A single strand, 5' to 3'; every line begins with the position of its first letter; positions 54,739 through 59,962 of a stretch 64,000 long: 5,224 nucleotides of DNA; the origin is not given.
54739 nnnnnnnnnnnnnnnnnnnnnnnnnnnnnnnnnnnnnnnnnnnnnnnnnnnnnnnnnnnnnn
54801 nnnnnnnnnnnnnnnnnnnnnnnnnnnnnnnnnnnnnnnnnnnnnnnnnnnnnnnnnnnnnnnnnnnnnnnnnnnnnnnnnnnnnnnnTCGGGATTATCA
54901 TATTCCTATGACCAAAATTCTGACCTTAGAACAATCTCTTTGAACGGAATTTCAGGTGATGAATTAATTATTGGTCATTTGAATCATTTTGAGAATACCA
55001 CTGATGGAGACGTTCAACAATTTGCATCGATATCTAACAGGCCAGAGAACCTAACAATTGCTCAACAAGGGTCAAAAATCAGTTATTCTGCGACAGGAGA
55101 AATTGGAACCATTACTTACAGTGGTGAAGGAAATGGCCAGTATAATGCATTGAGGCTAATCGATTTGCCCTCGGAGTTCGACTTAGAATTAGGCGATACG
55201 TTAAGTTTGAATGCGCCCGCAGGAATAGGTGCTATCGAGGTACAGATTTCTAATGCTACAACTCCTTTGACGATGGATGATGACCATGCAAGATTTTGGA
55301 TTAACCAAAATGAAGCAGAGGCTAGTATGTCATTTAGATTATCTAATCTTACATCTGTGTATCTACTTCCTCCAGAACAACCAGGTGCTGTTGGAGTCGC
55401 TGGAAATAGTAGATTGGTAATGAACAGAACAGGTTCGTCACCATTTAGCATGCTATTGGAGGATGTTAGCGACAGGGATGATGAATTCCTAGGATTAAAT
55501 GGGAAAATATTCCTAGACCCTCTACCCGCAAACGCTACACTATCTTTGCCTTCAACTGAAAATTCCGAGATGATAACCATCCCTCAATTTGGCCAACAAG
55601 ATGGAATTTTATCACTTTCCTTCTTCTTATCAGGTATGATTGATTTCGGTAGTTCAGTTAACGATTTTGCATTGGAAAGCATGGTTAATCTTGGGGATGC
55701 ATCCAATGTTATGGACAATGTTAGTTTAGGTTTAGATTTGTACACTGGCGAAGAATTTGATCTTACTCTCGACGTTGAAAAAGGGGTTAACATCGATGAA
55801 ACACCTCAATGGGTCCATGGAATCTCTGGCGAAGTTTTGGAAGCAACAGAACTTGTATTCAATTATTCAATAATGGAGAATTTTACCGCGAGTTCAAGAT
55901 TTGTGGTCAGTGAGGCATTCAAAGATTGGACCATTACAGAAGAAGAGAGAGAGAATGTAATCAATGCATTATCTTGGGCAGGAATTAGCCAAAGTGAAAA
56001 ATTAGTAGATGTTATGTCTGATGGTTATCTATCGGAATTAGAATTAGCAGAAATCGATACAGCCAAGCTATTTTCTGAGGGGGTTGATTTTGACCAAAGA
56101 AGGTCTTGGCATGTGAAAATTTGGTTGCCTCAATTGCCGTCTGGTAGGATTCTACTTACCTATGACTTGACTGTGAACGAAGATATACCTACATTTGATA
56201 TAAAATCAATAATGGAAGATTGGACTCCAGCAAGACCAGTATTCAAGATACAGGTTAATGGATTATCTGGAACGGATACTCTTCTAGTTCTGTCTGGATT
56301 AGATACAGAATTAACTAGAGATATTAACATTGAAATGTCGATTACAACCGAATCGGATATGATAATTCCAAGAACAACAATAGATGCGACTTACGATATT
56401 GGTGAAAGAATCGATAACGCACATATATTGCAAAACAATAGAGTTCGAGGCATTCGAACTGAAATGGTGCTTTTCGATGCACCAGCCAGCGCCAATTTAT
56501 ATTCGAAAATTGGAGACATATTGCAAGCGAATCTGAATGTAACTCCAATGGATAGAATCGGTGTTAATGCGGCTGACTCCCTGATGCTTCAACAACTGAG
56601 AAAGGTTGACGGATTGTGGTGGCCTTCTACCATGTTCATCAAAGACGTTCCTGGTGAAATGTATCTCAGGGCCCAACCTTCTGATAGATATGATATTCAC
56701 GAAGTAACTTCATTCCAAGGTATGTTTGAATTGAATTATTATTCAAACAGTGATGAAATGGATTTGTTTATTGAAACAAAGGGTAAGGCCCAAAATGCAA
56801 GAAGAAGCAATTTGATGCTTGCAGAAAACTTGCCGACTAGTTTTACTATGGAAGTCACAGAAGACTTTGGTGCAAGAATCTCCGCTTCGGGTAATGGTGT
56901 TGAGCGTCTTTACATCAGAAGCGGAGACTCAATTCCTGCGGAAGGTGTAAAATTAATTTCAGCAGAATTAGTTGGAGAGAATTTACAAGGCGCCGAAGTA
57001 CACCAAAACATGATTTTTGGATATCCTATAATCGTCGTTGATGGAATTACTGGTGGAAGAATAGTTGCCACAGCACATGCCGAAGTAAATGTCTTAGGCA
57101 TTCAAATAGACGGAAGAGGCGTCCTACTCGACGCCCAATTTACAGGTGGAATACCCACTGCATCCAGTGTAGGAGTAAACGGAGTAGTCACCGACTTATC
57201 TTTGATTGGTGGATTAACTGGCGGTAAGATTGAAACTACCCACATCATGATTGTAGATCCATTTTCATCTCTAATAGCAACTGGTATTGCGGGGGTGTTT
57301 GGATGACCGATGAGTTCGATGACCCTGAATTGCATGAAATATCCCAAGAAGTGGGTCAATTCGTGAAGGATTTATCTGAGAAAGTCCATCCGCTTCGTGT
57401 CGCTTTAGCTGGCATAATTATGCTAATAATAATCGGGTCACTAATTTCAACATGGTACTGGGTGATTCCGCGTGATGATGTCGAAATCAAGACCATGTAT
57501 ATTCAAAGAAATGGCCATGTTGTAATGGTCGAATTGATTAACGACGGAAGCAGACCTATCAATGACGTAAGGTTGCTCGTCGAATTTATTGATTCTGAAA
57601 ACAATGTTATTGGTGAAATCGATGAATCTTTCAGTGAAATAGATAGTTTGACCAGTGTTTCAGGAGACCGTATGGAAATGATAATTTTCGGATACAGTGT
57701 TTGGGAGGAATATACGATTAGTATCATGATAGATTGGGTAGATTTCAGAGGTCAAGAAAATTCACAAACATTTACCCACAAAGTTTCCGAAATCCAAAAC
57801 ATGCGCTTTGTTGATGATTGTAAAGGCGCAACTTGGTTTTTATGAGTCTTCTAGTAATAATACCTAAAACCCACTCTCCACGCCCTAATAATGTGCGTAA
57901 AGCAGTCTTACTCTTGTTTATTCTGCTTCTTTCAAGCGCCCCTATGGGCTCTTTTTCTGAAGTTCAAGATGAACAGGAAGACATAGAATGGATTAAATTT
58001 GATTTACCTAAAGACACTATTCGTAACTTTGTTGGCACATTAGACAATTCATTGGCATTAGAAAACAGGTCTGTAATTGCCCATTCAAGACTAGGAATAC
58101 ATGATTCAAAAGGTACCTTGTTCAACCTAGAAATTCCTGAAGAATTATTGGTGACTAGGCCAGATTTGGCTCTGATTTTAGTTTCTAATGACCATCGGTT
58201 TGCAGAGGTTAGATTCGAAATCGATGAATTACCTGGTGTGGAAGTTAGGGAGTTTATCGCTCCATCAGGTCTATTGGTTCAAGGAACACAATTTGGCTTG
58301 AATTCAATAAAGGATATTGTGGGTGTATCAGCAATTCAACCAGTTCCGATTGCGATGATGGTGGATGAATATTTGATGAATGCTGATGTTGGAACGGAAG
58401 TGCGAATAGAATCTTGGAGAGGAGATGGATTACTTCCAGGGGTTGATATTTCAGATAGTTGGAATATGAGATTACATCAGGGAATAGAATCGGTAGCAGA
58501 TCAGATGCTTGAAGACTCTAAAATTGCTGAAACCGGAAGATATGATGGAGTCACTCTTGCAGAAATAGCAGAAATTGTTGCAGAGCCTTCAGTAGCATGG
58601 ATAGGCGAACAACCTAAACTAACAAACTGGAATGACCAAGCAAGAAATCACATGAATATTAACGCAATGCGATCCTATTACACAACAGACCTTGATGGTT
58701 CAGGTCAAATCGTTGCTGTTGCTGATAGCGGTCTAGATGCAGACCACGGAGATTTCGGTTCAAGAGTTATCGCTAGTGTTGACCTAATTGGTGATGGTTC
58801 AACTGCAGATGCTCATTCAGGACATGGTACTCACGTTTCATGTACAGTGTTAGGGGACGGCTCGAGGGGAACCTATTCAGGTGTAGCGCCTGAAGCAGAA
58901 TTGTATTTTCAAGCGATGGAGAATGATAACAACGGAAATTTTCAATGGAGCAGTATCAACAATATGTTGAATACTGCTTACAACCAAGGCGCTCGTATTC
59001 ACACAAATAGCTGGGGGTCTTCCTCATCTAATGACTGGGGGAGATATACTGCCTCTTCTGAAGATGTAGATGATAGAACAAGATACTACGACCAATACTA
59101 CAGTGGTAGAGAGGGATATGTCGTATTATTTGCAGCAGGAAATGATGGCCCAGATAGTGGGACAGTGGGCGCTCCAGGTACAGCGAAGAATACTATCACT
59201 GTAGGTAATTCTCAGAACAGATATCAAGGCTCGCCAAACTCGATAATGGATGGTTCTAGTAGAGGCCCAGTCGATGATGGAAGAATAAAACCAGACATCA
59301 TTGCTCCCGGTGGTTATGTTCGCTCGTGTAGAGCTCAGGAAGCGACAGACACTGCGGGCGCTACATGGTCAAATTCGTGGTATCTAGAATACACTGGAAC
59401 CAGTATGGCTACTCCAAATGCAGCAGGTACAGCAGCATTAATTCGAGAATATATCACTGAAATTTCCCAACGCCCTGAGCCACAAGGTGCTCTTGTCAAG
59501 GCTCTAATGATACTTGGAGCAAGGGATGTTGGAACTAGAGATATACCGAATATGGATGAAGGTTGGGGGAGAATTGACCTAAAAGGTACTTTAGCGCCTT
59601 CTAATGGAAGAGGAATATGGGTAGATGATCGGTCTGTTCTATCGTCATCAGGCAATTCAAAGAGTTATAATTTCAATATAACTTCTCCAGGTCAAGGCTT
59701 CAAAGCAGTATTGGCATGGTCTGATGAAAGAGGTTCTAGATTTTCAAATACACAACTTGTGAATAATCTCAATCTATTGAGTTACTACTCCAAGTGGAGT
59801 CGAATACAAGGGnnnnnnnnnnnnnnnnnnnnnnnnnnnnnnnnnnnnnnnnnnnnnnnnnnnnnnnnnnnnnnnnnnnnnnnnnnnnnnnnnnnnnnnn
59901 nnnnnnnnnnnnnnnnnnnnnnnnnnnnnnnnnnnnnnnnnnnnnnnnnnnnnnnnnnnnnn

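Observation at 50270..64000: Tightly packed array of more than 13 kb encoding giant exported proteins around an S8 protease: candidate undescribed envelope proteolysis/adhesion module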

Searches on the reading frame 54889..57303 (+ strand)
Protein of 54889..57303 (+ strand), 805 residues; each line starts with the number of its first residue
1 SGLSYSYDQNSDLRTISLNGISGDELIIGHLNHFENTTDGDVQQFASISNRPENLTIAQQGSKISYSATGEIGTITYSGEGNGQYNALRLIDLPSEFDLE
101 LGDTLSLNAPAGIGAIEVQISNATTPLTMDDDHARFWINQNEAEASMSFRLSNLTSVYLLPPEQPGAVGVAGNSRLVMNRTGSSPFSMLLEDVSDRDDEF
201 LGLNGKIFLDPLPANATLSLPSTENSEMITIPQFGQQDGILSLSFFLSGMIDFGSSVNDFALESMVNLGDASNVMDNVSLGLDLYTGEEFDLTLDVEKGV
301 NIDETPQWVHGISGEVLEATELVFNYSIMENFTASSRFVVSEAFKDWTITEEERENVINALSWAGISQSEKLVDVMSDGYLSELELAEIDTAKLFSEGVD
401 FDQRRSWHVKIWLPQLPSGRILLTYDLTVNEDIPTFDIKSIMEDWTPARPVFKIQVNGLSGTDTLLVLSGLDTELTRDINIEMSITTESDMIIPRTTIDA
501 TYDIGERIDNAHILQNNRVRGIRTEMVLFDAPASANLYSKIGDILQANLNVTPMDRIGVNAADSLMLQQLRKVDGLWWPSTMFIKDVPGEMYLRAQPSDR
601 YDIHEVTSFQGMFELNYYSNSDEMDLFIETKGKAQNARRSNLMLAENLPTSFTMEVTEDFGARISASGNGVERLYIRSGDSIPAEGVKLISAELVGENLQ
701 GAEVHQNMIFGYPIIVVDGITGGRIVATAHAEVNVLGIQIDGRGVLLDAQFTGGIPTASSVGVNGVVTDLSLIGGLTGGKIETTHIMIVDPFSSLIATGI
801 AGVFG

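Call 53: predict_structure(alignment_id=A2)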
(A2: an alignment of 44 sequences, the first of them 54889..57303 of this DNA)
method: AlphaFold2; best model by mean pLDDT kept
length: 805 residues; sequences in the alignment: 44
mean_pLDDT: 77.3   pTM: 0.75
mean pLDDT of the five models: 77.3, 75.0, 74.2, 71.8, 71.3
residues with pLDDT >= 90: 242; 70-90: 333; 50-70: 144; < 50: 86
segments of 3 or more residues with pLDDT < 50: 30-34, 223-240, 271-273, 711-713, 750-805
pLDDT, mean of each block of 10 residues (from residue 1): 75 80 66 49 67 81 83 76 72 88 80 86 80 88 84 88 70 80 89 85 90 77 47 44 63 60 62 60 83 92 91 91 89 90 88 92 92 89 83 91 89 90 87 87 93 92 94 93 90 87 94 92 95 95 91 91 95 87 95 85 57 85 91 70 89 82 82 81 61 76 65 57 67 63 50 32 31 28 37 40 39
secondary structure, 60 per line:
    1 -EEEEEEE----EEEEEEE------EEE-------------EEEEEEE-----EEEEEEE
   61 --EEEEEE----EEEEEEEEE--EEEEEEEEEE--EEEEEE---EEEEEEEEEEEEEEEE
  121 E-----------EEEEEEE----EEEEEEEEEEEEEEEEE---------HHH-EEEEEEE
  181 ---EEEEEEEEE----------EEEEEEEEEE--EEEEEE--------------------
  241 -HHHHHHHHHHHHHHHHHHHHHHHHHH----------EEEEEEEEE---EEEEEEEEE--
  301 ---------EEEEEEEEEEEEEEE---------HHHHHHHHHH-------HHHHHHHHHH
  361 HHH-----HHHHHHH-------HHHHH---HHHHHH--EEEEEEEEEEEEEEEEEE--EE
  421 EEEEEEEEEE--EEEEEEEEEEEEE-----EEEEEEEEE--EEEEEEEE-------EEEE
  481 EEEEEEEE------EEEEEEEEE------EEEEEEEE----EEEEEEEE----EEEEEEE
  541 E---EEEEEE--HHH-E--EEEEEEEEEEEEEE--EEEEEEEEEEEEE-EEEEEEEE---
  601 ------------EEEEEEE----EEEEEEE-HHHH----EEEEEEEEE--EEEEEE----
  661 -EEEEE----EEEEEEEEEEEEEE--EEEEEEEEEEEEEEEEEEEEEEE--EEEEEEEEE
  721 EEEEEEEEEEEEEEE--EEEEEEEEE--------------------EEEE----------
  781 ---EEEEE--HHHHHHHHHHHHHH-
elements in order (helices of 4 or more, strands of 3 or more residues): E2-8 E13-19 E26-28 E42-48 E54-60 E63-68 E73-81 E84-93 E96-101 E105-121 E133-139 E144-160 E174-180 E184-192 E203-212 E215-220 H242-267 E278-286 E290-298 E310-324 H334-343 H351-363 H369-375 H383-387 H391-396 E399-416 E419-430 E433-445 E451-459 E462-469 E477-488 E495-503 E510-517 E522-529 E534-541 E545-550 E560-573 E576-588 E590-597 E613-619 E624-630 H632-635 E640-648 E651-656 E662-666 E671-684 E687-709 E712-735 E738-746 E767-770 E784-788 H791-804

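Call 57: fold_search(model_id=the predicted structure, library=pdb)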
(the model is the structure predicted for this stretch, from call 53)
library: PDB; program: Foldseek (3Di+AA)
matches with E <= 10: 202; with E <= 0.001: 0
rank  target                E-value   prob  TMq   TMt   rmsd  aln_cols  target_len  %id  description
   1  9ea7                  1.9e-03  0.06  0.06  0.02  50.5      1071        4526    8  The Structure of ApoB100 from Human Low-Density Lipoprotein (released 2024-12-18)
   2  5jpm_A                2.1e-02  0.05  0.06  0.08  37.5       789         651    9  Structure of the complex of human complement C4 with MASP-2 rebuilt using iMDFF (released 2016-08-10)
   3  5iv9_A                2.5e-02  0.06  0.09  0.10  32.8       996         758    6  The LPS Transporter LptDE from Klebsiella pneumoniae, full-length (released 2016-05-18)
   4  1ggy_A                4.5e-02  0.04  0.05  0.06  24.0       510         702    8  HUMAN FACTOR XIII WITH YTTERBIUM BOUND IN THE ION SITE (released 1999-02-16)
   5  9bde_A                7.0e-02  0.06  0.11  0.09  33.8       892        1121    8  Middle Region of Apolipoprotein B 100 bound to Low Density Lipoprotein Receptor (released 2024-12-25)
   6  6h04_A                8.9e-02  0.02  0.07  0.05  37.0      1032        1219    7  Closed conformation of the Membrane Attack Complex (released 2018-12-19)
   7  1evu_B                9.4e-02  0.03  0.05  0.06  24.1       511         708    7  HUMAN FACTOR XIII WITH CALCIUM BOUND IN THE ION SITE (released 2000-05-10)
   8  4c00                  1.1e-01  0.11  0.11  0.14  22.5       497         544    7  Crystal structure of TamA from E. coli (released 2013-09-25)
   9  9fd2_b                1.1e-01  0.03  0.08  0.08  32.2      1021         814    7  Structure of Pol II-TC-NER-STK19 complex (released 2024-11-13)
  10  9a31_MODEL_1_A        1.1e-01  0.02  0.08  0.08  34.5       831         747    7  Model of E. coli fhuA by in-cell photo-crosslinking MS and deep learning (released 2023-02-24)
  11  9e9r                  1.2e-01  0.02  0.07  0.02  47.5      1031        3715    9  The Structure of ApoB100 from Human Low-Density Lipoprotein (released 2024-12-18)
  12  8rox_B                1.3e-01  0.06  0.08  0.08  24.0       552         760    8  Structure of the human DDB1-DDA1-DCAF15 E3 ubiquitin ligase bound to compound furan 12 (released 2024-04-03)
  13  9g42_A                1.5e-01  0.01  0.06  0.05  31.6      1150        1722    9  Mouse Teneurin2 dimer variant A0B0 (released 2026-01-21)
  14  1qjq_A                1.7e-01  0.03  0.08  0.09  35.3       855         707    7  FERRIC HYDROXAMATE RECEPTOR FROM ESCHERICHIA COLI (FHUA) (released 2000-06-05)
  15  5fq6_I                2.1e-01  0.03  0.09  0.08  35.9       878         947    8  Crystal structure of the SusCD complex BT2261-2264 from Bacteroides thetaiotaomicron (released 2016-12-21)
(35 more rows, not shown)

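Call 80: fold_search(model_id=the predicted structure, library=viral)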
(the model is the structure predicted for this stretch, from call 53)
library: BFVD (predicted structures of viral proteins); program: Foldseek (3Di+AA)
matches with E <= 10: 181; with E <= 0.001: 0
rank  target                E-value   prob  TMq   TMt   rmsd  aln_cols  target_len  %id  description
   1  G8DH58                7.7e-03  0.11  0.09  0.08  41.8       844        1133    9  (no name in the UniProt tables at hand)
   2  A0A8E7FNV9            1.8e-02  0.08  0.10  0.07  29.4       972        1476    9  (no name in the UniProt tables at hand)
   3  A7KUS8                3.1e-02  0.02  0.06  0.05  35.6      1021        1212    8  (no name in the UniProt tables at hand)
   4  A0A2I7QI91            5.1e-02  0.13  0.10  0.11  16.7       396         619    8  (no name in the UniProt tables at hand)
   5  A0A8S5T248            8.2e-02  0.04  0.07  0.08  37.7       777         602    7  Uncharacterized protein [Siphoviridae sp. cteEJ17]
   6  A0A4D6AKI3            8.6e-02  0.03  0.06  0.07  43.3       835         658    7  (no name in the UniProt tables at hand)
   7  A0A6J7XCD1            2.1e-01  0.03  0.07  0.10  19.9       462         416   10  Uncharacterized protein [uncultured Caudovirales phage]
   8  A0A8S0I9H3            2.7e-01  0.01  0.05  0.04  58.5      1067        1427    8  (no name in the UniProt tables at hand)
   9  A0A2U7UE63            3.5e-01  0.05  0.07  0.07  19.5       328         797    9  Morn repeat domain containing protein [Pandoravirus macleodensis]
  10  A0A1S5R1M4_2          4.7e-01  0.01  0.07  0.06  41.1      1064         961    7  Putative tail fiber protein [Pseudomonas phage phiPMW]
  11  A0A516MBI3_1          4.9e-01  0.01  0.05  0.05  38.8       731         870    8  (no name in the UniProt tables at hand)
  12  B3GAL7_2              4.9e-01  0.01  0.06  0.05  56.2      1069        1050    8  AMDV3_1 [uncultured virus]
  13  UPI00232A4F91         5.1e-01  0.02  0.05  0.05  53.8       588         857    8  (no name look-up for this kind of identifier)
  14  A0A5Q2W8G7            5.4e-01  0.01  0.06  0.06  37.6       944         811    8  (no name in the UniProt tables at hand)
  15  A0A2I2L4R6            5.9e-01  0.04  0.08  0.14  21.5       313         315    8  MORN-repeat protein [Orpheovirus IHUMI-LCC2]
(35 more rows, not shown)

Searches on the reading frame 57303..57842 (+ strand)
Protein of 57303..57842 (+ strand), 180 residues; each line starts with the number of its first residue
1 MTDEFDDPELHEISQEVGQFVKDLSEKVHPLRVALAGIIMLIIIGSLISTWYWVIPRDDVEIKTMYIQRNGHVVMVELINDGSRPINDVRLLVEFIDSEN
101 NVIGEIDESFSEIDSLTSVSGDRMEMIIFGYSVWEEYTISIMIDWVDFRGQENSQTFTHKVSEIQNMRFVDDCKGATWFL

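Call 6: search_protein_families(library=pfam, proteins=[window:57303-57842:+], max_evalue=0.01)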
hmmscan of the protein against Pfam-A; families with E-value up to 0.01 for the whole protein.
window:57303-57842:+ (180 aa): 0 families

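Call 7: search_protein_families(library=ncbifam, proteins=[window:57303-57842:+], max_evalue=0.01)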
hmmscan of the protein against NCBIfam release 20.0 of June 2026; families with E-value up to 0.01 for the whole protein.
window:57303-57842:+ (180 aa): 0 families

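Call 89: search_protein_families(library=pfam, alignment_id=A4, max_evalue=1)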
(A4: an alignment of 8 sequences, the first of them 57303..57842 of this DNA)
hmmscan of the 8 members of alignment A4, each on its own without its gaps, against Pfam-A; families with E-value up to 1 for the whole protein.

A. member 1, window:57303-57842:+ (180 aa): 0 families

B. families by the number of members that match (of 8 scanned): 6 families
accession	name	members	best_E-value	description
PF11174.13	DUF2970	1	0.038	Protein of unknown function (DUF2970)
PF24005.1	DUF7320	1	0.042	Domain of unknown function (DUF7320)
PF07233.18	DUF1425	1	0.065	Protein of unknown function (DUF1425)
PF12794.12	MscS_TM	1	0.083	Mechanosensitive ion channel inner membrane domain 1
PF11906.13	DUF3426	1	0.27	Protein of unknown function (DUF3426)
PF09624.15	DUF2393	1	0.46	Protein of unknown function (DUF2393)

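Call 99: search_protein_families(library=padloc, proteins=[window:57303-57842:+], max_evalue=0.001)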
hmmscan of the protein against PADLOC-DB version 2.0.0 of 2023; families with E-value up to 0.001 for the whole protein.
window:57303-57842:+ (180 aa): 0 families

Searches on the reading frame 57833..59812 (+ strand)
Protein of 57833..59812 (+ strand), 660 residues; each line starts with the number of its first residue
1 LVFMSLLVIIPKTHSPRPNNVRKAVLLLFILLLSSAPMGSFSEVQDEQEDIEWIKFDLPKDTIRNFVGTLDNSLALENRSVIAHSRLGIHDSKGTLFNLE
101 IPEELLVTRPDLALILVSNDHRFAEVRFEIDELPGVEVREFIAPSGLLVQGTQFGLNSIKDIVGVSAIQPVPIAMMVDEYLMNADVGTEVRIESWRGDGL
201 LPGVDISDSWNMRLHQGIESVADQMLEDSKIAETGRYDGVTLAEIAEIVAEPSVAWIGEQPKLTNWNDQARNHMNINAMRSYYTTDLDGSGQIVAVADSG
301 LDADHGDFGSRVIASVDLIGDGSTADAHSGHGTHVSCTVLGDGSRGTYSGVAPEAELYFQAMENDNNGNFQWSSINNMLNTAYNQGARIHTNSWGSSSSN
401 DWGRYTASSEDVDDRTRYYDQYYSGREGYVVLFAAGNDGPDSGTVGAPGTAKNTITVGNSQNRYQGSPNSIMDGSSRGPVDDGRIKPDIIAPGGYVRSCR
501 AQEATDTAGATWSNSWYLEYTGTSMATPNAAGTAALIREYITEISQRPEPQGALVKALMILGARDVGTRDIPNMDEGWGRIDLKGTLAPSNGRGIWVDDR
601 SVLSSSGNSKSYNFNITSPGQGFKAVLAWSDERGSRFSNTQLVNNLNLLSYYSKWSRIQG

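Call 6: search_protein_families(library=pfam, proteins=[window:57833-59812:+], max_evalue=0.01)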
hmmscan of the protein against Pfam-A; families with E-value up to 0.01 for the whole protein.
window:57833-59812:+ (660 aa): 1 family
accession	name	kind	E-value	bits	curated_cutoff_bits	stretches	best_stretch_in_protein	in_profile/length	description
PF00082.27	Peptidase_S8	-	8.3e-50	170.1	21.8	1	289-579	1-288/288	Subtilase family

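Call 7: search_protein_families(library=ncbifam, proteins=[window:57833-59812:+], max_evalue=0.01)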
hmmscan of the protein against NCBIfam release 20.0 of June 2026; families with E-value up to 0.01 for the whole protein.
window:57833-59812:+ (660 aa): 6 families
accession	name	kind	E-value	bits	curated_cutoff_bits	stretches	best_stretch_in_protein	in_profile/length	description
TIGR03921.1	T7SS_mycosin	equivalog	2.5e-22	79.5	278.75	1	288-546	11-252/353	type VII secretion-associated serine protease mycosin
NF040809.1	germ_prot_CspBA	exception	8.8e-16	56.7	1250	1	444-584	395-519/1099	bifunctional germination protease/germinant receptor pseudoprotease CspBA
NF040808.2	CspC_non_triad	exception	4.6e-15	55.1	675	1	442-587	418-549/556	bile acid germinant receptor pseudoprotease CspC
NF040553.1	SGO_0316_fam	subfamily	9.7e-14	50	1400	2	468-544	650-714/1486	SGO_0316/SGO_0317 family LPXTG-anchored serine peptidase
NF042956.1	IteS_antiphage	equivalog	6.8e-10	37.9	900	1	230-563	197-533/747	S8 family anti-phage peptidase IteS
NF033595.1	denti_PrtP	equivalog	0.0027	16.4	300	1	489-582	414-497/606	dentilisin complex serine proteinase subunit PrtP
